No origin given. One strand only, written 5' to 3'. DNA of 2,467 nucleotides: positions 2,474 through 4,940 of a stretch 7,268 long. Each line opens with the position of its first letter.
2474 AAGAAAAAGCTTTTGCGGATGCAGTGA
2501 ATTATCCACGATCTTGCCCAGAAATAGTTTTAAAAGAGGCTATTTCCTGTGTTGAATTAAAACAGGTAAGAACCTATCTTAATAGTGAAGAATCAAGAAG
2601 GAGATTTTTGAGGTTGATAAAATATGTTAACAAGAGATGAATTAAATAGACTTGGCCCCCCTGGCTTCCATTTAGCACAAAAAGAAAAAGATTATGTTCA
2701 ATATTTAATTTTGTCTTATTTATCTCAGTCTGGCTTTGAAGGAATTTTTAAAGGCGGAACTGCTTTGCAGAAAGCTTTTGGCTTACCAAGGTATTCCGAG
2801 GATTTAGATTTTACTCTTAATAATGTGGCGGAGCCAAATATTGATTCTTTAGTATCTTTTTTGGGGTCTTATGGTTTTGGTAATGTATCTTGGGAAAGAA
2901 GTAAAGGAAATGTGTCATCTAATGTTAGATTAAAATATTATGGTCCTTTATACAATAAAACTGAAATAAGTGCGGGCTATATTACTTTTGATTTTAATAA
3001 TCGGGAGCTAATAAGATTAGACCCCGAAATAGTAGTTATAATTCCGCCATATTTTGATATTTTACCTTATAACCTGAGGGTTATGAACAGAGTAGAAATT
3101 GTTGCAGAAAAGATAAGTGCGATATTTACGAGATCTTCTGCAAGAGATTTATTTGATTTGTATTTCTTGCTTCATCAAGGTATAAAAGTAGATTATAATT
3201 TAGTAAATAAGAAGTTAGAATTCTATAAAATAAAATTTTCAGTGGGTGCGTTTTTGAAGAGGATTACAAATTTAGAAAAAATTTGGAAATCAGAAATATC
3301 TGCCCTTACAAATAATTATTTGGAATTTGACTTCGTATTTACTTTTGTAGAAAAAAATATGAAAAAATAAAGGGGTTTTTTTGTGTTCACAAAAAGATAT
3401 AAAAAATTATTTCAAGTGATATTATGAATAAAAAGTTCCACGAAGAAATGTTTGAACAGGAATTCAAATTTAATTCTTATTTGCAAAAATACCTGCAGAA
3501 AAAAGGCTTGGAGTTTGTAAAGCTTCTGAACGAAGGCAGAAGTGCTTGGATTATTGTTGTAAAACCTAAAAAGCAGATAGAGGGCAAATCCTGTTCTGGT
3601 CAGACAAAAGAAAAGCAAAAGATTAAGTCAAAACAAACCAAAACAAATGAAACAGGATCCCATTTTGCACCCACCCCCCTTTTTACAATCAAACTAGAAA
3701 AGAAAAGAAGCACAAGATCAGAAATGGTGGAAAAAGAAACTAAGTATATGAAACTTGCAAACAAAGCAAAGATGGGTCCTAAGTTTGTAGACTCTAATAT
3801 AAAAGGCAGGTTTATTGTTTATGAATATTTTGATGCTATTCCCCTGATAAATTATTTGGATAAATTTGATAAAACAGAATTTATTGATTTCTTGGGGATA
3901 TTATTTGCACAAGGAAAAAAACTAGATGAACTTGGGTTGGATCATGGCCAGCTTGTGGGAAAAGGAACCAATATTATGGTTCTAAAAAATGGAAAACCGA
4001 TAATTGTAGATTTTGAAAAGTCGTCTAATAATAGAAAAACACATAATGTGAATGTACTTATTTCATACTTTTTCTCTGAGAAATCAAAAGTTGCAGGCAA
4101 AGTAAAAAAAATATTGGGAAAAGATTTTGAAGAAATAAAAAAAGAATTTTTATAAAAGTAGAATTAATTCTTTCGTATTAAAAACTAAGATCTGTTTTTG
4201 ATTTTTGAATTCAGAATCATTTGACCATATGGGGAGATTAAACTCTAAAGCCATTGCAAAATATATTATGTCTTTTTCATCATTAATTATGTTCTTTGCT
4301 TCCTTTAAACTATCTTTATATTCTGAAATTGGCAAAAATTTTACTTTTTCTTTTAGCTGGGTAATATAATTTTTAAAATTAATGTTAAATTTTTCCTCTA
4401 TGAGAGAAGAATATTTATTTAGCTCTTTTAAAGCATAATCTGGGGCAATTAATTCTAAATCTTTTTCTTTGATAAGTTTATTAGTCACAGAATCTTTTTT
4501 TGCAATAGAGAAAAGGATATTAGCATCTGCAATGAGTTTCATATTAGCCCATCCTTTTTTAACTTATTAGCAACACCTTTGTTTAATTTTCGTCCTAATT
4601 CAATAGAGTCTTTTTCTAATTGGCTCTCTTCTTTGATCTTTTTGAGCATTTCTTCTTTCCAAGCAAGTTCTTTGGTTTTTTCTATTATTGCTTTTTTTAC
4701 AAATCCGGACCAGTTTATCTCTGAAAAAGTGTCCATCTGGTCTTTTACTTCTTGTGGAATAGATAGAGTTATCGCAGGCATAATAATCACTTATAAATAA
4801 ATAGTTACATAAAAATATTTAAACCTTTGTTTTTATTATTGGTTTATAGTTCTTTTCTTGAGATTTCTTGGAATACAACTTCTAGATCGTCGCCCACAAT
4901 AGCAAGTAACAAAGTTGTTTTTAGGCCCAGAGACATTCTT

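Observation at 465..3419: Two diverged AbiEi/AbiEii modules in tandem, each framed by the same 5' (88 bp) and 3' (~29 nt) ends: a cassette-like architecture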

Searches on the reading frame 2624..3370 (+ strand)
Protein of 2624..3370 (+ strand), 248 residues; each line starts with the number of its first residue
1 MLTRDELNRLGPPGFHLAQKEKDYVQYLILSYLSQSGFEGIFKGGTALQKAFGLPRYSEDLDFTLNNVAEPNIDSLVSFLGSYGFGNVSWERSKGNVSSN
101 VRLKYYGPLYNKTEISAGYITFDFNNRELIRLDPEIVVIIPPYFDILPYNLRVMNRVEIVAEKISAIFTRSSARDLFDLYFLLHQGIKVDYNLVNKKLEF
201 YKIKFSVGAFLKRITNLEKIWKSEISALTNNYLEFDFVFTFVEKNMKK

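Call 4: search_protein_families(library=pfam, proteins=[window:2624-3370:+], max_evalue=0.01)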
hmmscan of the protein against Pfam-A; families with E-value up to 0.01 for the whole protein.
window:2624-3370:+ (248 aa): 1 family
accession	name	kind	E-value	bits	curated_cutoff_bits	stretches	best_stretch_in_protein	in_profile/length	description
PF08843.17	AbiEii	-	4.7e-27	95.9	22.5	1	41-203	16-191/238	Nucleotidyl transferase AbiEii toxin, Type IV TA system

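Call 5: search_protein_families(library=padloc, proteins=[window:2624-3370:+], max_evalue=0.01)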
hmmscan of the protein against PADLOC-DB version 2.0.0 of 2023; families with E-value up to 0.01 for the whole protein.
window:2624-3370:+ (248 aa): 29 families (the best 25 are shown)
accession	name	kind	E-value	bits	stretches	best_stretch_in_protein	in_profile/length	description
PDLC02323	AbiEii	-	3.7e-58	195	1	1-245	1-246/248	AbiEii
PDLC02304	AbiEii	-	7.7e-31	106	1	16-247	17-256/260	AbiEii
PDLC02296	AbiEii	-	3.6e-19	67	2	151-224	164-239/282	AbiEii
PDLC02317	AbiEii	-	2.6e-17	60.9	2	91-225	111-251/396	AbiEii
PDLC02293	AbiEii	-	1.3e-16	58.9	1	21-201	21-209/270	AbiEii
PDLC02313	AbiEii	-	1.6e-16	58.6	1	22-213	24-218/254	AbiEii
PDLC02307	AbiEii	-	1.4e-15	55.7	2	19-77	5-58/219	AbiEii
PDLC02292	AbiEii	-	1.1e-13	49.6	1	21-68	29-77/283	AbiEii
PDLC02328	AbiEii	-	2.3e-13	48.5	1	39-185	14-144/203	AbiEii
PDLC02305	AbiEii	-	2.6e-13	47.9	1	148-220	156-224/306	AbiEii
PDLC02321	AbiEii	-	2.9e-13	48.1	2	151-244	181-281/296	AbiEii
PDLC02330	AbiEii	-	1.5e-12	45.7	2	155-192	131-168/219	AbiEii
PDLC02318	AbiEii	-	2.2e-12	44.9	1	23-186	23-187/280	AbiEii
PDLC02324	AbiEii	-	7.2e-12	43.5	2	41-69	28-56/231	AbiEii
PDLC02294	AbiEii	-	8e-12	43.5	1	42-202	47-204/260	AbiEii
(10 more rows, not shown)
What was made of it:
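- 2624..3370 (+): AbiEii-B toxin (248 aa). It overlaps abiEi-B by 17 nt and has its own C-terminus (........*). PF08843, E 5e-27; PADLOC, E 4e-58 (calls 4, 5).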

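Call 10: find_encoding_contigs(protein=window:2624-3370:+, flank=10000, max_places=10)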
Protein window:2624-3370:+ (248 aa): 19 contigs read that carry it; 10 places shown.
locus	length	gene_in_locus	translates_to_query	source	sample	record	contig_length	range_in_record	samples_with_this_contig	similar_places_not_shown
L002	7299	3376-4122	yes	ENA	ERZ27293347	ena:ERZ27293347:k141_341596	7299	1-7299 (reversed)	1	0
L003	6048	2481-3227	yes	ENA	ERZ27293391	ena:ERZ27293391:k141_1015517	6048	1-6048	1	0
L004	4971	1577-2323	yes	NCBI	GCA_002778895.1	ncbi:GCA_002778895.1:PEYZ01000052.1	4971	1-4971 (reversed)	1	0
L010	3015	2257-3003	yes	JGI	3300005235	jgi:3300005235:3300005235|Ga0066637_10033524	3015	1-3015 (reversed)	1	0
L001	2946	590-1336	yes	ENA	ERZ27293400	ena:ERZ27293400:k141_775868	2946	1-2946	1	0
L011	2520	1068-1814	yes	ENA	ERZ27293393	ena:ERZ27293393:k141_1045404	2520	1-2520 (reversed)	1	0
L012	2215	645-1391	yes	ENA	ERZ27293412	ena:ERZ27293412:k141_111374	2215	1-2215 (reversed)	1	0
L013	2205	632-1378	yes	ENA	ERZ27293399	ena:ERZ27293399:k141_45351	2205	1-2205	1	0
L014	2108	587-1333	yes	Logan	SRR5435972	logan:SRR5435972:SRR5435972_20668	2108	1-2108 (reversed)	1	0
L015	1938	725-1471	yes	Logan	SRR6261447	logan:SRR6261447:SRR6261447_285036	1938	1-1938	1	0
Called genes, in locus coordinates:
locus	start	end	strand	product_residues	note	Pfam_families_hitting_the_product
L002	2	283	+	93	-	?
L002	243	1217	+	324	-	-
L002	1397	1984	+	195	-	-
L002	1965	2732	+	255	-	PF08843:AbiEii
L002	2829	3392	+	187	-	-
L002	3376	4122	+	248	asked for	PF08843:AbiEii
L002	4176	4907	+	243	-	-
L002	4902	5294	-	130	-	PF10130:PIN_2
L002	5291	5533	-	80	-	PF26688:RHH_12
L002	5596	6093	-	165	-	PF02778:tRNA_int_endo_N, PF01974:tRNA_int_endo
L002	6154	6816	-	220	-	-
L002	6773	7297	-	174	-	?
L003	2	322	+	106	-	?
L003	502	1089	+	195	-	-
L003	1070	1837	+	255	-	PF08843:AbiEii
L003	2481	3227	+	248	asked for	PF08843:AbiEii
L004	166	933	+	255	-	PF08843:AbiEii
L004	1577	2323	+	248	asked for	PF08843:AbiEii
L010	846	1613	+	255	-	PF08843:AbiEii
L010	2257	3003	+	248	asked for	PF08843:AbiEii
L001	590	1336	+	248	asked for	PF08843:AbiEii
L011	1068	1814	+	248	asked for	PF08843:AbiEii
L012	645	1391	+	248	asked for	PF08843:AbiEii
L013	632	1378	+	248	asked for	PF08843:AbiEii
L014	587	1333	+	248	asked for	PF08843:AbiEii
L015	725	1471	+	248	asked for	PF08843:AbiEii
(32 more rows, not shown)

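Call 34: find_homologous_proteins(query=window:2624-3370:+, max_evalue=1e-30)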
Query window:2624-3370:+ (248 aa): 170 proteins with E <= 1e-30 among 1447 candidates; the best 120 are listed.
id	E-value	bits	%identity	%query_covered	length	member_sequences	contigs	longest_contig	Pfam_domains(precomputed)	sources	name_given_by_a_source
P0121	5.4e-159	545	100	100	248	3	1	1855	PF08843.18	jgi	-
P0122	1.1e-89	318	59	100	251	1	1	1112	PF08843.18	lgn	-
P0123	6.8e-86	306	57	100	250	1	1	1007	PF08843.18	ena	-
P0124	2.0e-85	304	58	98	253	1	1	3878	PF08843.18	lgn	-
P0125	1.8e-84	301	56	100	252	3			PF08843.18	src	-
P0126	2.3e-84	301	56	100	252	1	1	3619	PF08843.18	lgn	-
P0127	5.9e-84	299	57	100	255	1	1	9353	PF08843.18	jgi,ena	-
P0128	6.0e-84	299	56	100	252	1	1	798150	PF08843.18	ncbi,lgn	ncbi:MAG: nucleotidyl transferase AbiEii/AbiGii toxin family protein [Candidatus Micrarchaeota archa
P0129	4.9e-83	296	57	98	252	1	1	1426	PF08843.18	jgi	jgi:predicted nucleotidyltransferase component of viral defense system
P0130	5.2e-83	296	55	100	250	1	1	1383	PF08843.18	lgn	-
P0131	7.6e-83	296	55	100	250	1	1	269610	PF08843.18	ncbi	ncbi:MAG: nucleotidyl transferase AbiEii/AbiGii toxin family protein [Candidatus Diapherotrites arch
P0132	8.6e-83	295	55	100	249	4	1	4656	PF08843.18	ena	-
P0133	2.3e-82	294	55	96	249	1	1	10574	PF08843.18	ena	-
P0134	2.4e-82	294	58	96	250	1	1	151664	PF08843.18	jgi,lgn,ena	-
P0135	2.9e-82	294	56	100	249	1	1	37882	PF08843.18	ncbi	-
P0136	9.9e-82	292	54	100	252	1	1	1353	PF08843.18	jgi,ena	-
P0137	5.0e-81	290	54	100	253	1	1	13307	PF08843.18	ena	-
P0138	6.3e-81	289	55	100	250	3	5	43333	PF08843.18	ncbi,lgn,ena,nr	ncbi:MAG: nucleotidyl transferase AbiEii/AbiGii toxin family protein [Candidatus Micrarchaeota archa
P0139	7.8e-81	289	54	96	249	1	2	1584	PF08843.18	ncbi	-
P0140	1.6e-80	288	53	100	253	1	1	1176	PF08843.18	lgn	-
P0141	5.4e-80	286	53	100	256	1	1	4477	PF08843.18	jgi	-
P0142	1.0e-79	285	55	99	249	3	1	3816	PF08843.18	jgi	-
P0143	1.9e-79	285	57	95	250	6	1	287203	PF08843.18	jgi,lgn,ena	-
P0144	2.2e-79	284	54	99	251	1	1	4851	PF08843.18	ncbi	-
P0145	2.5e-79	284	54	100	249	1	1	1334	PF08843.18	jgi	jgi:predicted nucleotidyltransferase component of viral defense system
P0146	2.8e-79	284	53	100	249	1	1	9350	PF08843.18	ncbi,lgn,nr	ncbi:MAG: nucleotidyl transferase AbiEii/AbiGii toxin family protein [Candidatus Micrarchaeota archa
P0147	3.6e-79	284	53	100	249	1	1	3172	PF08843.18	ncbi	-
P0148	4.3e-79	283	56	99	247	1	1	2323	PF08843.18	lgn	-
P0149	6.8e-79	283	52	100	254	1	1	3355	PF08843.18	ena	-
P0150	4.2e-78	280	52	100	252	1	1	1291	PF08843.18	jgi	jgi:predicted nucleotidyltransferase component of viral defense system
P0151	6.2e-78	280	55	96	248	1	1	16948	PF08843.18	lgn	-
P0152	1.1e-77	279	56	100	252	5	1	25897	PF08843.18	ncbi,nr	ncbi:TPA: nucleotidyl transferase AbiEii/AbiGii toxin family protein [Candidatus Micrarchaeota archa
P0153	7.0e-77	276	54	95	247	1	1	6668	PF08843.18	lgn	-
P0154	1.7e-76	275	53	96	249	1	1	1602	PF08843.18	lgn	-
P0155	3.2e-76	274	52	100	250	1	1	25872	PF08843.18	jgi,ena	-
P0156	3.7e-76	274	53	96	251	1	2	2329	PF08843.18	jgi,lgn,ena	-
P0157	7.7e-76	273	54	100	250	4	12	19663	PF08843.18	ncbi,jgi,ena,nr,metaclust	ncbi:MAG TPA: nucleotidyl transferase AbiEii/AbiGii toxin family protein [Candidatus Norongarragalin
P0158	1.3e-75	272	54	92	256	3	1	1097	PF08843.18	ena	-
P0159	1.5e-75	272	51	100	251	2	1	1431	PF08843.18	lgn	-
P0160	2.5e-75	271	50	100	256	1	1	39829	PF08843.18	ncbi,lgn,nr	ncbi:MAG: nucleotidyl transferase AbiEii/AbiGii toxin family protein [Candidatus Burarchaeum sp.]|nr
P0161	2.5e-74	268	54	95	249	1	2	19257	PF08843.18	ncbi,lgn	-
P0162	3.0e-74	268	50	100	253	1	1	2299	PF08843.18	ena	-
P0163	5.4e-74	267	51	95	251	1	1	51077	PF08843.18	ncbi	ncbi:MAG: nucleotidyl transferase AbiEii/AbiGii toxin family protein [Candidatus Micrarchaeota archa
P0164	2.5e-73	265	54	98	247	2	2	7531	PF08843.18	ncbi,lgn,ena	-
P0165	4.7e-73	264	55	96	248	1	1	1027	PF08843.18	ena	-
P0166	4.4e-72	260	51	95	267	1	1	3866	PF08843.18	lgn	-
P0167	9.6e-72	259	49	100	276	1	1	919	PF08843.18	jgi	jgi:predicted nucleotidyltransferase component of viral defense system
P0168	6.4e-71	257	52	98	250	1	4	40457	PF08843.18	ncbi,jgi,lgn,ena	-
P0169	1.3e-70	256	50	100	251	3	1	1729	PF08843.18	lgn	-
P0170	3.9e-70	254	51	100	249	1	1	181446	PF08843.18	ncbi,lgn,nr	ncbi:nucleotidyl transferase AbiEii/AbiGii toxin family protein [Candidatus Micrarchaeota archaeon]|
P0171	1.1e-69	253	50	98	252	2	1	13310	PF08843.18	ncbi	-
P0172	1.3e-69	252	52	100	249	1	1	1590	PF08843.18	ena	-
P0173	1.7e-69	252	51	95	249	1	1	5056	PF08843.18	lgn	-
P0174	8.0e-69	250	49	95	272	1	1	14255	PF08843.18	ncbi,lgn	-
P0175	2.1e-68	248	49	100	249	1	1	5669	PF08843.18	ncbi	-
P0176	2.6e-68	248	51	98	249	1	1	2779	PF08843.18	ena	-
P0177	3.8e-68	248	49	100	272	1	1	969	PF08843.18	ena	-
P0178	4.0e-68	247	50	100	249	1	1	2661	PF08843.18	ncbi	-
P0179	2.0e-67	245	49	100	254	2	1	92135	PF08843.18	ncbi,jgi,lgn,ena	ncbi:MAG: nucleotidyl transferase AbiEii/AbiGii toxin family protein [Candidatus Micrarchaeia archae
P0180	7.5e-67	243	47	96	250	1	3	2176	PF08843.18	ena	-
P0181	8.5e-67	243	50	98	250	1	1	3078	PF08843.18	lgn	-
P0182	9.5e-67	243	50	94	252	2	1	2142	PF08843.18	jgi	-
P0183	2.0e-66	242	51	95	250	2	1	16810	PF08843.18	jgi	-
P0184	5.5e-66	240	50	100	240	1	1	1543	PF08843.18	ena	-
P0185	2.8e-65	238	50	100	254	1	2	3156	PF08843.18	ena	-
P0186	8.8e-65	237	49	100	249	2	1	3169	PF08843.18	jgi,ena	-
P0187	9.3e-65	236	48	100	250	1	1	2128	PF08843.18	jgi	jgi:predicted nucleotidyltransferase component of viral defense system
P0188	1.1e-64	236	50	96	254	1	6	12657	PF08843.18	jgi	jgi:predicted nucleotidyltransferase component of viral defense system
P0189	1.8e-64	236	48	100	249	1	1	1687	PF08843.18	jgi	jgi:predicted nucleotidyltransferase component of viral defense system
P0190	2.2e-64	235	47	100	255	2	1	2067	PF08843.18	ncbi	-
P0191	3.9e-64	234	48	100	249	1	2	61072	PF08843.18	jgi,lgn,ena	-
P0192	4.6e-64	234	48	97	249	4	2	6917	PF08843.18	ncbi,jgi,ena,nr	ncbi:hypothetical protein COU36_00520 [Candidatus Micrarchaeota archaeon CG10_big_fil_rev_8_21_14_0_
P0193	7.5e-64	233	50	95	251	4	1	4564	PF08843.18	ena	-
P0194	2.6e-63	232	48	100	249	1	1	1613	PF08843.18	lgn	-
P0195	1.0e-62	230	49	95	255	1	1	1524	PF08843.18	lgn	-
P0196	1.4e-62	229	52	85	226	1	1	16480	PF08843.18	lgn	-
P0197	2.4e-62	229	49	95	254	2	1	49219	PF08843.18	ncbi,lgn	-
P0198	4.8e-62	228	46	100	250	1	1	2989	PF08843.18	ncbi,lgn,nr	ncbi:MAG: nucleotidyl transferase AbiEii/AbiGii toxin family protein [Candidatus Micrarchaeota archa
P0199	9.5e-62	227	47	100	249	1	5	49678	PF08843.18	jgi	-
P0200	1.2e-61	226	48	95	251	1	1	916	PF08843.18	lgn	-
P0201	1.3e-61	226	47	100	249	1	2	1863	PF08843.18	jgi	-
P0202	2.3e-61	225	48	100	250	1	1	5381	PF08843.18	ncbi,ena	-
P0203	3.0e-60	222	45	100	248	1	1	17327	PF08843.18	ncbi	-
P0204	9.6e-60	220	49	95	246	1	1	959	PF08843.18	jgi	jgi:hypothetical protein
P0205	2.2e-59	219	46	96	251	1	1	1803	PF08843.18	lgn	-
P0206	2.3e-59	219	49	95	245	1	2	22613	PF08843.18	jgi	jgi:predicted nucleotidyltransferase component of viral defense system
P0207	3.5e-57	212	58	66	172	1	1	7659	PF08843.18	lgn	-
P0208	3.8e-52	195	51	77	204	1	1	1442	PF08843.18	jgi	jgi:predicted nucleotidyltransferase component of viral defense system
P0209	3.9e-51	192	46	98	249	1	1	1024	PF08843.18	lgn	-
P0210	4.1e-51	192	43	99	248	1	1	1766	PF08843.18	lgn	-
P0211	5.7e-50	188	45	98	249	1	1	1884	PF08843.18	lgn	-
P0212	1.4e-48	183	43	95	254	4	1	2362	PF08843.18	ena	-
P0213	1.4e-47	180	42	95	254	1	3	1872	PF08843.18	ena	-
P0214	4.8e-47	178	42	98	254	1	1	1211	PF08843.18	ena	-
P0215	5.6e-47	178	43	99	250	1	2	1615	PF08843.18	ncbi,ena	-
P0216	5.8e-47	178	44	96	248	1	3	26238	PF08843.18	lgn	-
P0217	6.9e-47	178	41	95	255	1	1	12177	PF08843.18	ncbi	-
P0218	8.6e-47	178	44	91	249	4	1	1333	PF08843.18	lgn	-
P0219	9.4e-47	178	41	96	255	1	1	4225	PF08843.18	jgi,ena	-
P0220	9.5e-47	177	44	93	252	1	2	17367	PF08843.18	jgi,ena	-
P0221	1.4e-46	177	53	65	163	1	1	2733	PF08843.18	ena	-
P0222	3.5e-46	176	43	95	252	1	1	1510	PF08843.18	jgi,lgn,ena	-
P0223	6.6e-46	175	43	95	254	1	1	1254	PF08843.18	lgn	-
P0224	1.1e-45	174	42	95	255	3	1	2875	PF08843.18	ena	-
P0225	2.1e-45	173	44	96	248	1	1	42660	PF08843.18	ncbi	-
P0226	2.4e-45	173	44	91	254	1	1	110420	PF08843.18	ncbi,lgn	-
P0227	2.7e-45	173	41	96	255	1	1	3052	PF08843.18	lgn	-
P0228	4.1e-45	172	40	98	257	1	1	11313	PF08843.18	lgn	-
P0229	9.0e-45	171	44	97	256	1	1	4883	PF08843.18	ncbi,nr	ncbi:nucleotidyl transferase AbiEii/AbiGii toxin family protein [archaeon]|nr:nucleotidyl transferas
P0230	2.5e-44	170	40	95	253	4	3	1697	PF08843.18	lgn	-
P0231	2.5e-44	170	43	91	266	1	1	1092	PF08843.18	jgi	jgi:hypothetical protein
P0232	2.9e-44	169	42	100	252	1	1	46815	PF08843.18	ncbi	-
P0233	3.5e-44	169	37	100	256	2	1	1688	PF08843.18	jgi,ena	-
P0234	4.3e-44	169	41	99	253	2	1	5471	PF08843.18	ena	-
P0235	4.4e-44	169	43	96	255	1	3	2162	PF08843.18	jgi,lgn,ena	-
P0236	4.5e-44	169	40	96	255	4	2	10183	PF08843.18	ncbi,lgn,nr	ncbi:MAG: nucleotidyl transferase AbiEii/AbiGii toxin family protein [Candidatus Thermoplasmatota ar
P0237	7.1e-44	168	40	96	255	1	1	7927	PF08843.18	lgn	-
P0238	1.1e-43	167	40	94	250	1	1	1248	PF08843.18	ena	-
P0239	1.9e-43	167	41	100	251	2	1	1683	PF08843.18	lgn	-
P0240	2.5e-43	166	40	98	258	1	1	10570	PF08843.18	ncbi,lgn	-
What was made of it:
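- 2624..3370 (+): Nearest relatives are no more than 59% identical, in Micrarchaeota/Diapherotrites MAGs (call 34).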

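Call 46: find_encoding_contigs(protein=P0127, flank=3000, max_places=3)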
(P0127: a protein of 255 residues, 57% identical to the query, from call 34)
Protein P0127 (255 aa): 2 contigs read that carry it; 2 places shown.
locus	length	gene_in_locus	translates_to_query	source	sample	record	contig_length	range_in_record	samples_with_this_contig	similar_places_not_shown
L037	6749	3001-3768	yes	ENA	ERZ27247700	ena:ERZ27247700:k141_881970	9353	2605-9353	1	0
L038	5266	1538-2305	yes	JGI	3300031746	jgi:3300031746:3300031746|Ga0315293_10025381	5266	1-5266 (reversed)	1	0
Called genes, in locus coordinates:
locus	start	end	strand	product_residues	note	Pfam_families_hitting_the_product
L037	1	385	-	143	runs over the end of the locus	-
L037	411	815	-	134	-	-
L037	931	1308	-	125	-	-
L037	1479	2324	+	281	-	-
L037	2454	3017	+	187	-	-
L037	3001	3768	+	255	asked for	PF08843:AbiEii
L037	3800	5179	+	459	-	PF18195:GatD_N, PF00710:Asparaginase, PF17763:Asparaginase_C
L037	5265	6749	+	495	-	?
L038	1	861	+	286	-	?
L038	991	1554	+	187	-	-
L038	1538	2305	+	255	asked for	PF08843:AbiEii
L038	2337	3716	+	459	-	PF18195:GatD_N, PF00710:Asparaginase, PF17763:Asparaginase_C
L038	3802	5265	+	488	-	?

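Call 47: find_encoding_contigs(protein=P0124, flank=3000, max_places=3)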
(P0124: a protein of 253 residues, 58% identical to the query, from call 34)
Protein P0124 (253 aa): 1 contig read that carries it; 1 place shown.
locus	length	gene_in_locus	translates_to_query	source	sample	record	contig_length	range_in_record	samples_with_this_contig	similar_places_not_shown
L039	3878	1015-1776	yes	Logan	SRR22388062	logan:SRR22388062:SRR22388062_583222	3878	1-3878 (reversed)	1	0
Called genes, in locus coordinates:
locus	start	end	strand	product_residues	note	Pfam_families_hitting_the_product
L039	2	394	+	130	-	?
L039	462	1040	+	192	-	-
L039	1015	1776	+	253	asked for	PF08843:AbiEii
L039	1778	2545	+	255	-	PF05833:NFACT_N (weak), PF05670:NFACT-R_1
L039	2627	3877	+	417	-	?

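Call 70: find_related_loci(query=window:2624-3370:+, collection=viral_contigs, flank=3000)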
Query window:2624-3370:+ (248 aa) in viral_contigs; peptide patterns used: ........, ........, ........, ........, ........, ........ (x = any residue, [..] = any of these).
21 stretches matched a pattern, but none encodes a relative of the query by tblastn (E <= 1e-3).

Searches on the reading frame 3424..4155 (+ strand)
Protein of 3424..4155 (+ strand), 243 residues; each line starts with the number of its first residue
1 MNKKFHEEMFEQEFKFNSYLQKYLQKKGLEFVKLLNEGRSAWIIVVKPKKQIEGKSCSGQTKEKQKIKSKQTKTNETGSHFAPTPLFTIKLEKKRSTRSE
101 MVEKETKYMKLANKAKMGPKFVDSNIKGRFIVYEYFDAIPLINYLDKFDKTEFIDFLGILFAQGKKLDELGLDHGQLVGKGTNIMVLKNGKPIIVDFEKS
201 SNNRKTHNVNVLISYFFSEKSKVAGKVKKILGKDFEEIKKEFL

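Call 4: search_protein_families(library=pfam, proteins=[window:3424-4155:+], max_evalue=0.01)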
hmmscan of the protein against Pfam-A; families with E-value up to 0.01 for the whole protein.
window:3424-4155:+ (243 aa): 0 families

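Call 5: search_protein_families(library=padloc, proteins=[window:3424-4155:+], max_evalue=0.01)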
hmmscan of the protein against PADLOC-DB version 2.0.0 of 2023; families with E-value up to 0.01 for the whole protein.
window:3424-4155:+ (243 aa): 0 families

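Call 8: find_encoding_contigs(protein=window:3424-4155:+, flank=10000, max_places=10)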
Protein window:3424-4155:+ (243 aa): 1 contig read that carries it; 1 place shown.
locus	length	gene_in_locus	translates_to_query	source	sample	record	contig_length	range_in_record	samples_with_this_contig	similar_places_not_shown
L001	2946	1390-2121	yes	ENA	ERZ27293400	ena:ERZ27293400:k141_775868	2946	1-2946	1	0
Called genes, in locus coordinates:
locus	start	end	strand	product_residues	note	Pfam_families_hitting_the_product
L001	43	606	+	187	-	-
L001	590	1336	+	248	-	PF08843:AbiEii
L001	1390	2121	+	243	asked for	-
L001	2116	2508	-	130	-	PF10130:PIN_2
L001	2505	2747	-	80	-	PF26688:RHH_12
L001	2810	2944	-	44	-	?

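Call 21: find_related_loci(query=window:3424-4155:+, collection=genome_contigs, flank=8000)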
Query window:3424-4155:+ (243 aa) in genome_contigs; peptide patterns used: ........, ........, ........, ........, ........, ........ (x = any residue, [..] = any of these).
249 stretches matched a pattern; 2 encode a relative of the query (tblastn E <= 1e-3); 2 distinct loci.
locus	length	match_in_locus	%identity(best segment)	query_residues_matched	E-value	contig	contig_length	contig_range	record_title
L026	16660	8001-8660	77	1-243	7e-115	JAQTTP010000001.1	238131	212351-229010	MAG: Candidatus ainarchaeum sp. isolate STB_43 NODE_110_length_238131_cov_4.816289_Sandtown_B, whole genome shotgun sequ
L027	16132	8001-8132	45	197-240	2e-5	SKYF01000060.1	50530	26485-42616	MAG: Bdellovibrionales bacterium isolate CSSed162cmB_279 CSSed16-2cmB-577, whole genome shotgun sequence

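Call 53: search_protein_families(library=ncbifam, proteins=[window:3424-4155:+], max_evalue=0.01)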
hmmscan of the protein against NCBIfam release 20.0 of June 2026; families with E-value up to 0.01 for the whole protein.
window:3424-4155:+ (243 aa): 1 family
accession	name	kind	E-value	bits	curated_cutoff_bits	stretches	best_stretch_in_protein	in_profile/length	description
NF011464.0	PRK14879.1-7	equivalog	8.7e-05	22.3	246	1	89-200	46-149/221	Kae1-associated kinase Bud32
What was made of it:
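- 3424..4155 (+): Bud32-like small kinase gene, a conserved host gene and the right border of the hotspot. Weak NCBIfam Bud32 match, E 9e-5, far below the curated cut-off (call 53).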

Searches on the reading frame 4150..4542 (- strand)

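Call 4: search_protein_families(library=pfam, proteins=[window:4150-4542:-], max_evalue=0.01)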
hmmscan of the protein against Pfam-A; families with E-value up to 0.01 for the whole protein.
window:4150-4542:- (130 aa): 1 family
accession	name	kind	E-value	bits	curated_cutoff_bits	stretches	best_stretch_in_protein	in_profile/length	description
PF10130.15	PIN_2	-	2.4e-18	67.1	22.4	1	5-113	2-116/133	PIN domain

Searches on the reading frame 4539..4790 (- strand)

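Call 4: search_protein_families(library=pfam, proteins=[window:4539-4790:-], max_evalue=0.01)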
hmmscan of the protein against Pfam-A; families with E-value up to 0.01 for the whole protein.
window:4539-4790:- (83 aa): 0 families

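Call 53: search_protein_families(library=ncbifam, proteins=[window:4539-4790:-], max_evalue=0.01)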
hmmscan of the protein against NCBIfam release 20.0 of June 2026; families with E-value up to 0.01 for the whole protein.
window:4539-4790:- (83 aa): 1 family
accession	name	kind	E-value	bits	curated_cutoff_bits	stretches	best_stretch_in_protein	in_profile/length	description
NF050799.1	TA_anti_VapB_Sulfo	equivalog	5.1e-07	30.2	60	1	8-57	3-50/69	type II toxin-antitoxin system VapB family antitoxin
